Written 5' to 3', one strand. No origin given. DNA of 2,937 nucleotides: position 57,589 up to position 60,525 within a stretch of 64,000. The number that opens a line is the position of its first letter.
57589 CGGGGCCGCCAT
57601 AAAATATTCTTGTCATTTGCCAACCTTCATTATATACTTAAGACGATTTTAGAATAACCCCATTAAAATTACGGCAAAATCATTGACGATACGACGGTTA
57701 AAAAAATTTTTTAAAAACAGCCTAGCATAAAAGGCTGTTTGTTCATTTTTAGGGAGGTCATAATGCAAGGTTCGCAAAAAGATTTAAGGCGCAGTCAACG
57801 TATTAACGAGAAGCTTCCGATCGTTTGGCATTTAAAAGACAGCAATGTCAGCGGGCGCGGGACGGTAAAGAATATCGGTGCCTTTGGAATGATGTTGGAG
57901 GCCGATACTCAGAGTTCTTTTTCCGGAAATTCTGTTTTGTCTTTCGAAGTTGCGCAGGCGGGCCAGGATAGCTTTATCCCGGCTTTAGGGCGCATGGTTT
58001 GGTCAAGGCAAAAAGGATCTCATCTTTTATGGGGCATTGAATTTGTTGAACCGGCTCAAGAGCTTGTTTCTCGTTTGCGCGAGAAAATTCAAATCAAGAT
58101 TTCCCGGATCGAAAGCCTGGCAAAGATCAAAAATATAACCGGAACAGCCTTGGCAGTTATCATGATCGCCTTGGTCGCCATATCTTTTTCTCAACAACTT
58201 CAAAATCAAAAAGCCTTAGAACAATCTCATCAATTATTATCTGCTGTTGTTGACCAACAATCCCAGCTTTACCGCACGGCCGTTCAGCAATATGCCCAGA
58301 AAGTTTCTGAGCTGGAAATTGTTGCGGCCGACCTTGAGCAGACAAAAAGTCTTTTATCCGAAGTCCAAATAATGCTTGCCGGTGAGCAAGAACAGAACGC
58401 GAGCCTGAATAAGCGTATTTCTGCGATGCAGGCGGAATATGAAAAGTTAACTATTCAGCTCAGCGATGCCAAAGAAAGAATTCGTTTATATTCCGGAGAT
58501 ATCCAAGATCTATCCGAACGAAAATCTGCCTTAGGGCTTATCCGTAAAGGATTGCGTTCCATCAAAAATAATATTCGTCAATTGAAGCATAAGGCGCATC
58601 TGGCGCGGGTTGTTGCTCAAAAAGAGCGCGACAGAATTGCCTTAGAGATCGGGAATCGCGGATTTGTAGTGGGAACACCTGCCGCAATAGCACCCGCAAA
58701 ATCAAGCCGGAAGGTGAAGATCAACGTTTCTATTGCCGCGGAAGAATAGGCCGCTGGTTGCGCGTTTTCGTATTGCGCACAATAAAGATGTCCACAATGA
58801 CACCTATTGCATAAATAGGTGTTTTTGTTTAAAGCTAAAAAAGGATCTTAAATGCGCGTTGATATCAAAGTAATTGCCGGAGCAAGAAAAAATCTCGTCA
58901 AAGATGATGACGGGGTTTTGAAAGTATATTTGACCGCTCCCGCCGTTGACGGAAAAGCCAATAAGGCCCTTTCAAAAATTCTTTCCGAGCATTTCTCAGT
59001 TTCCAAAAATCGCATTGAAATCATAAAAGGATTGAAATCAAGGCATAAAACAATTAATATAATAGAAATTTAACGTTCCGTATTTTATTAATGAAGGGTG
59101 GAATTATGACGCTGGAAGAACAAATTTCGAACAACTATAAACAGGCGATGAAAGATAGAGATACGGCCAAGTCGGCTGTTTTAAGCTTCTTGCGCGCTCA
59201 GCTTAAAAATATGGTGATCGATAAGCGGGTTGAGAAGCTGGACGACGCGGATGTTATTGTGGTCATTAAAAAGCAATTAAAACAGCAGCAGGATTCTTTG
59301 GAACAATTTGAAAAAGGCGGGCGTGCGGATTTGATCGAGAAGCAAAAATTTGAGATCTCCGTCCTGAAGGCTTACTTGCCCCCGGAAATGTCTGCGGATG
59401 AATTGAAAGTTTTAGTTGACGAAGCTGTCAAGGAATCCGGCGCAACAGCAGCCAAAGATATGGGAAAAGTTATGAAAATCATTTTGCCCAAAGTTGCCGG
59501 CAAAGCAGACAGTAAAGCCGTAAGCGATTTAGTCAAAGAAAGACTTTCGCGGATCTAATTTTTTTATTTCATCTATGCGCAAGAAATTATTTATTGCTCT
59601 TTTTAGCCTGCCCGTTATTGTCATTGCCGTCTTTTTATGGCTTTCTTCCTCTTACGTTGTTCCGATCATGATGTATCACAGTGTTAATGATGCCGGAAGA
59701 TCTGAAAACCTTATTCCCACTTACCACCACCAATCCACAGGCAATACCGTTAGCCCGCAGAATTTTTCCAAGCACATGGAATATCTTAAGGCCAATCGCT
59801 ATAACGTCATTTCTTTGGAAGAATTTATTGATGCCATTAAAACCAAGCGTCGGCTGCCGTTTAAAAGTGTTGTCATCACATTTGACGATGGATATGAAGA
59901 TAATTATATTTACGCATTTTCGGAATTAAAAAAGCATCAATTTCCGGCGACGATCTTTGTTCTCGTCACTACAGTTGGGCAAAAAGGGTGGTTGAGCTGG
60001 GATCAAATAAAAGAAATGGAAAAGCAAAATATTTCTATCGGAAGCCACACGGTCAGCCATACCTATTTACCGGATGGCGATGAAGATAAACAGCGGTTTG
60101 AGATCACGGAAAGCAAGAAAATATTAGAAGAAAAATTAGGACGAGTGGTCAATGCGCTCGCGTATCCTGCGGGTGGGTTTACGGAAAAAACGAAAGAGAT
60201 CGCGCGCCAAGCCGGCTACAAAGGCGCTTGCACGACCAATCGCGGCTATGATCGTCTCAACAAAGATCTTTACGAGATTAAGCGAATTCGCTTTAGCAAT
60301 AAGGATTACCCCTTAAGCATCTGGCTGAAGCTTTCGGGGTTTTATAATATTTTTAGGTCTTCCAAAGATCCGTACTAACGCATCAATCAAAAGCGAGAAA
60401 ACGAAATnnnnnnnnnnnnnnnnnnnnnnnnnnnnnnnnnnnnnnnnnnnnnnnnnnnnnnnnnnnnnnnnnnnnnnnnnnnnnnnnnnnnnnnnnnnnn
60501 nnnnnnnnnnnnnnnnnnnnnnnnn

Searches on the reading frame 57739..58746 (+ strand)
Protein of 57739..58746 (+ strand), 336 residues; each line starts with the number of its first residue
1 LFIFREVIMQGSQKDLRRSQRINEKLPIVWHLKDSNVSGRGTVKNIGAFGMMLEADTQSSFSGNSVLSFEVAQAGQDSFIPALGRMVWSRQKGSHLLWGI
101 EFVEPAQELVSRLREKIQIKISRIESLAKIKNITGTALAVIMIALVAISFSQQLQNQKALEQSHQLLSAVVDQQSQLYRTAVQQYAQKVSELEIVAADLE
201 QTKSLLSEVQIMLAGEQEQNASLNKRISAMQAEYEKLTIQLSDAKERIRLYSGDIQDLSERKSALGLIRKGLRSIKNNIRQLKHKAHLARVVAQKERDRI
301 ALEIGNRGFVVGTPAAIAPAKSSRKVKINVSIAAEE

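Call 63: search_protein_families(library=pfam, proteins=[window:57739-58746:+], max_evalue=0.00001)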
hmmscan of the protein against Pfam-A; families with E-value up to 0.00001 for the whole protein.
window:57739-58746:+ (336 aa): 1 family
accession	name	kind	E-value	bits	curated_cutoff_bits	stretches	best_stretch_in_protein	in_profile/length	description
PF07238.19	PilZ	-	3.2e-07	31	22.5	1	16-115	2-98/102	PilZ domain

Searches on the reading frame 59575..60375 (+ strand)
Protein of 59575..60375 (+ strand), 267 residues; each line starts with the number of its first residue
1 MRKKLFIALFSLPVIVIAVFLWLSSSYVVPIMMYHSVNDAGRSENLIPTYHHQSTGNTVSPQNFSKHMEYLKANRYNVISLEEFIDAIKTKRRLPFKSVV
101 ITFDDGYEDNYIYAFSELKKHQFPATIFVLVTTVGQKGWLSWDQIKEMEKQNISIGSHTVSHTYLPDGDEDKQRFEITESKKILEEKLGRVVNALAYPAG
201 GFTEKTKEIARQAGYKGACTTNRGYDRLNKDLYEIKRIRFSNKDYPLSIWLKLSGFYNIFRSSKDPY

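Call 63: search_protein_families(library=pfam, proteins=[window:59575-60375:+], max_evalue=0.00001)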
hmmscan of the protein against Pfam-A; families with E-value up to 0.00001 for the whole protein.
window:59575-60375:+ (267 aa): 1 family
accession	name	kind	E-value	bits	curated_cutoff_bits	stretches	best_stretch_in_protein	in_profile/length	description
PF01522.26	Polysacc_deac_1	-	2.8e-29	102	23.1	1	93-217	3-123/124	Polysaccharide deacetylase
